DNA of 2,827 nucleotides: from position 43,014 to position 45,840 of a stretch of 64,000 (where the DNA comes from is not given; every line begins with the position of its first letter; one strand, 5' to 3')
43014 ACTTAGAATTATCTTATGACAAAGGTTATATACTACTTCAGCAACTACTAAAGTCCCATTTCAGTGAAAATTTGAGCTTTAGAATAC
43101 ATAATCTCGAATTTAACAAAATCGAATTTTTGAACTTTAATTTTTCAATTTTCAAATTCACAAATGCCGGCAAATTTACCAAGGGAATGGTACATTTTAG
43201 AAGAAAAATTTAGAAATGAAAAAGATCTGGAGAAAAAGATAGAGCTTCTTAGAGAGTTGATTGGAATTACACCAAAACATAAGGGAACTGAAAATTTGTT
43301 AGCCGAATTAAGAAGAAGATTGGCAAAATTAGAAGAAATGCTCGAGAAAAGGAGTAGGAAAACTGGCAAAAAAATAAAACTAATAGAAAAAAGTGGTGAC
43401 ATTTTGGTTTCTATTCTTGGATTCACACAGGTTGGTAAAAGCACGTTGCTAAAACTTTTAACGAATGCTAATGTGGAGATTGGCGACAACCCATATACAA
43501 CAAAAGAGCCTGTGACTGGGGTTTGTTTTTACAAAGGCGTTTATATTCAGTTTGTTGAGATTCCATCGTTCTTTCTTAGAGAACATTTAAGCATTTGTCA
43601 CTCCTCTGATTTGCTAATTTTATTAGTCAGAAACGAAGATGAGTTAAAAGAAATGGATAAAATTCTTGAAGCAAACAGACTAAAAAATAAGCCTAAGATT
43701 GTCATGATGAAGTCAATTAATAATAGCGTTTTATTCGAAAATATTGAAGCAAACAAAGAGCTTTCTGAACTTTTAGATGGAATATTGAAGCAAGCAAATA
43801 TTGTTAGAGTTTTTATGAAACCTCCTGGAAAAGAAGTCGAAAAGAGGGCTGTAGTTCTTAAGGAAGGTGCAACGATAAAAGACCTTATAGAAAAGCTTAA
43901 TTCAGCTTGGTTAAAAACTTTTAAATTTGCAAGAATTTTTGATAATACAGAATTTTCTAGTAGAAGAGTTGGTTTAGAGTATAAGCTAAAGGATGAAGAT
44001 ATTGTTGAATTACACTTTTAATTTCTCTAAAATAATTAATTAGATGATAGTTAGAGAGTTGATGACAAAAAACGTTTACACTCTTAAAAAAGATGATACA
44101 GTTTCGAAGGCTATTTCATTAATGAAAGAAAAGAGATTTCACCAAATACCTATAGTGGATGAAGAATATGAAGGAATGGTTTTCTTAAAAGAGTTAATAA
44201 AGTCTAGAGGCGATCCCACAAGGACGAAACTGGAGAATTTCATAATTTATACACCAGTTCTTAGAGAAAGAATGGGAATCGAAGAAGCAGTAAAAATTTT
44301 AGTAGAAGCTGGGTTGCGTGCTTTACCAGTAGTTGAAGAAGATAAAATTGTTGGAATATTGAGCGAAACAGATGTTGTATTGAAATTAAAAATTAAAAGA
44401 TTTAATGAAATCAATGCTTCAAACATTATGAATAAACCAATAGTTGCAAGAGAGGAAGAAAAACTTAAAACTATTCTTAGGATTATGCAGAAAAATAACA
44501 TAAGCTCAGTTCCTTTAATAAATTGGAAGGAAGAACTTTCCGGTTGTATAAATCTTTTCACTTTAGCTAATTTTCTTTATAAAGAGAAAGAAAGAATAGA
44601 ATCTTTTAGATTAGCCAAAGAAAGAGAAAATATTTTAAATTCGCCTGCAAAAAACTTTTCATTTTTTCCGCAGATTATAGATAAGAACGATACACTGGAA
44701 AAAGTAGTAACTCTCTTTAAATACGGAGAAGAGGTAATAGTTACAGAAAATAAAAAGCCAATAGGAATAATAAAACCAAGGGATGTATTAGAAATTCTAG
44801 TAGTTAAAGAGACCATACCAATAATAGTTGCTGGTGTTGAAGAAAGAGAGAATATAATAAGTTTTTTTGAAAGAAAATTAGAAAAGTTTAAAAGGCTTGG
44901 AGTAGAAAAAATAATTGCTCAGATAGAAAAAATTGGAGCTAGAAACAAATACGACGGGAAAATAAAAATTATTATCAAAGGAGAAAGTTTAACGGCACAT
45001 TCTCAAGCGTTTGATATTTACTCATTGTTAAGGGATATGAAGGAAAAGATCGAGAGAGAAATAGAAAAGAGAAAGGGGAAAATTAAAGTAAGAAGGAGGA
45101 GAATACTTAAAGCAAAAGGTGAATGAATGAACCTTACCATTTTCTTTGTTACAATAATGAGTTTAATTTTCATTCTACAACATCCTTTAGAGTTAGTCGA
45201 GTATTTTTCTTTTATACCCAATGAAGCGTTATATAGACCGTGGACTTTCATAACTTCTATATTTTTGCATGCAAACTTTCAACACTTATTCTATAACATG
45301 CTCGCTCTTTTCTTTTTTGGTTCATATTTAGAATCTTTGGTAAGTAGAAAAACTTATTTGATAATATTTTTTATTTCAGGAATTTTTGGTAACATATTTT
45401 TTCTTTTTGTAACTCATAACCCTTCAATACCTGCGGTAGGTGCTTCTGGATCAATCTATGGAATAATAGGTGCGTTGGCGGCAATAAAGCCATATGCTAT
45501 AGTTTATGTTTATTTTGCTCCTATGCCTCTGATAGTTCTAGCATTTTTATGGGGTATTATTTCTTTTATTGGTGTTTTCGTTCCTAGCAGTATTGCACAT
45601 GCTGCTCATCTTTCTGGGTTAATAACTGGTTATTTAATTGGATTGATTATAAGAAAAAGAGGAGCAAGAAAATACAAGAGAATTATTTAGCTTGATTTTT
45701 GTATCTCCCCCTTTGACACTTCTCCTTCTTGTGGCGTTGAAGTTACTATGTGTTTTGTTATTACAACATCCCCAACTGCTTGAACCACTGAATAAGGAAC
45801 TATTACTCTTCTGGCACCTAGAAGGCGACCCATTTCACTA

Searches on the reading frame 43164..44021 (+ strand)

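Call 14: search_protein_families(library=pfam, proteins=[window:43164-44021:+])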
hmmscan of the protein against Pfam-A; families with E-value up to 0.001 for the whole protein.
window:43164-44021:+ (285 aa): 3 families
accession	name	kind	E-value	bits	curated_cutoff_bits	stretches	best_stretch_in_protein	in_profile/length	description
PF01926.29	MMR_HSR1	-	1.3e-13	51.5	21.9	1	82-182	2-111/113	50S ribosome-binding GTPase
PF02824.27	TGS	-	3e-11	43.6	22.2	1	214-283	1-58/60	TGS domain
PF02421.24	FeoB_N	-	0.00014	21.8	27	1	82-138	3-59/156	Ferrous iron transport protein B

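Call 82: search_protein_families(library=ncbifam, proteins=[window:43164-44021:+])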
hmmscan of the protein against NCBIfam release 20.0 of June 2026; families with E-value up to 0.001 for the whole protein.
window:43164-44021:+ (285 aa): 14 families
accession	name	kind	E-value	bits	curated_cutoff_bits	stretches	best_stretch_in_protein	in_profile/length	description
NF007171.0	PRK09602.1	subfamily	6.1e-11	41.8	387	1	80-123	3-46/397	YchF-related putative GTPase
TIGR02729.1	Obg_CgtA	equivalog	6.7e-09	35.2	280.25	1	82-136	160-215/329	Obg family GTPase CgtA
TIGR00436.1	era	equivalog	2e-08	33.9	116.25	1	81-205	2-137/270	GTPase Era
NF008956.1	PRK12299.1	equivalog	7.8e-08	31.6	300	1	82-136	161-216/327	GTPase ObgE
TIGR03156.1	GTP_HflX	equivalog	1.1e-07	31.1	216.75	1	48-118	158-228/351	GTPase HflX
NF008955.0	PRK12297.1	equivalog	1.7e-07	30.5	406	1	82-131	162-212/429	GTPase ObgE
TIGR00231.1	small_GTP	domain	2.3e-07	30.7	42.5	1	79-188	3-125/164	GTP-binding protein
NF000908.1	PRK00089.1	equivalog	1.9e-06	27.4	237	1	81-183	5-118/291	GTPase Era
TIGR03594.1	GTPase_EngA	equivalog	5.8e-05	22.3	306.7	1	39-131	146-228/432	ribosome biogenesis GTPase Der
NF008280.0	PRK11058.1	equivalog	7.1e-05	21.7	441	1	49-117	167-235/426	ribosome rescue GTPase HflX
NF003255.0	PRK04213.1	equivalog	0.00016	21.1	164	1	81-118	11-48/204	GTP-binding protein EngB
NF008954.1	PRK12296.1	equivalog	0.00018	20.1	377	1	82-123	162-203/470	GTPase ObgE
TIGR00092.1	TIGR00092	equivalog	0.00019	20.6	279.2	1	83-120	6-44/368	redox-regulated ATPase YchF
TIGR00437.1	feoB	equivalog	0.00025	19.9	315.65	1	88-137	3-52/594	ferrous iron transport protein B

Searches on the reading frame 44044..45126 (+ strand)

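Call 14: search_protein_families(library=pfam, proteins=[window:44044-45126:+])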
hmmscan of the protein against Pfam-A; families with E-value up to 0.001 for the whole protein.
window:44044-45126:+ (360 aa): 2 families
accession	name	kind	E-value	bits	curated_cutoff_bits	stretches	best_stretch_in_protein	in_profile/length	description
PF00571.33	CBS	-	1.9e-36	124.6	24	4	3-54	1-54/57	CBS domain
PF02482.25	Ribosomal_S30AE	-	4.5e-06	27.8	23.7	1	265-348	8-88/88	Sigma 54 modulation protein / S30EA ribosomal protein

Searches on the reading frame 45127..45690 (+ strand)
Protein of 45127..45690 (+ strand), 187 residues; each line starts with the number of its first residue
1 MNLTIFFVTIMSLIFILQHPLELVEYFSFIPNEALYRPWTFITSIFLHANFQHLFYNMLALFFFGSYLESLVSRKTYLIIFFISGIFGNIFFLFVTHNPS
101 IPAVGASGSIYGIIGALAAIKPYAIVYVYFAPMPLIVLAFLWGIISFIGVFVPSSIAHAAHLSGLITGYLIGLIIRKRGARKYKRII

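Call 14: search_protein_families(library=pfam, proteins=[window:45127-45690:+])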
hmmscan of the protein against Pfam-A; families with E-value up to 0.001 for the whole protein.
window:45127-45690:+ (187 aa): 2 families
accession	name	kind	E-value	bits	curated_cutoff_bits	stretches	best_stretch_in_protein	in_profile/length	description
PF01694.28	Rhomboid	-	2.3e-32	112.6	22.6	1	38-177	4-142/143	Rhomboid domain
PF08551.15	DUF1751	-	1.4e-07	32.4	22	1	31-96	1-66/99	Eukaryotic integral membrane protein (DUF1751)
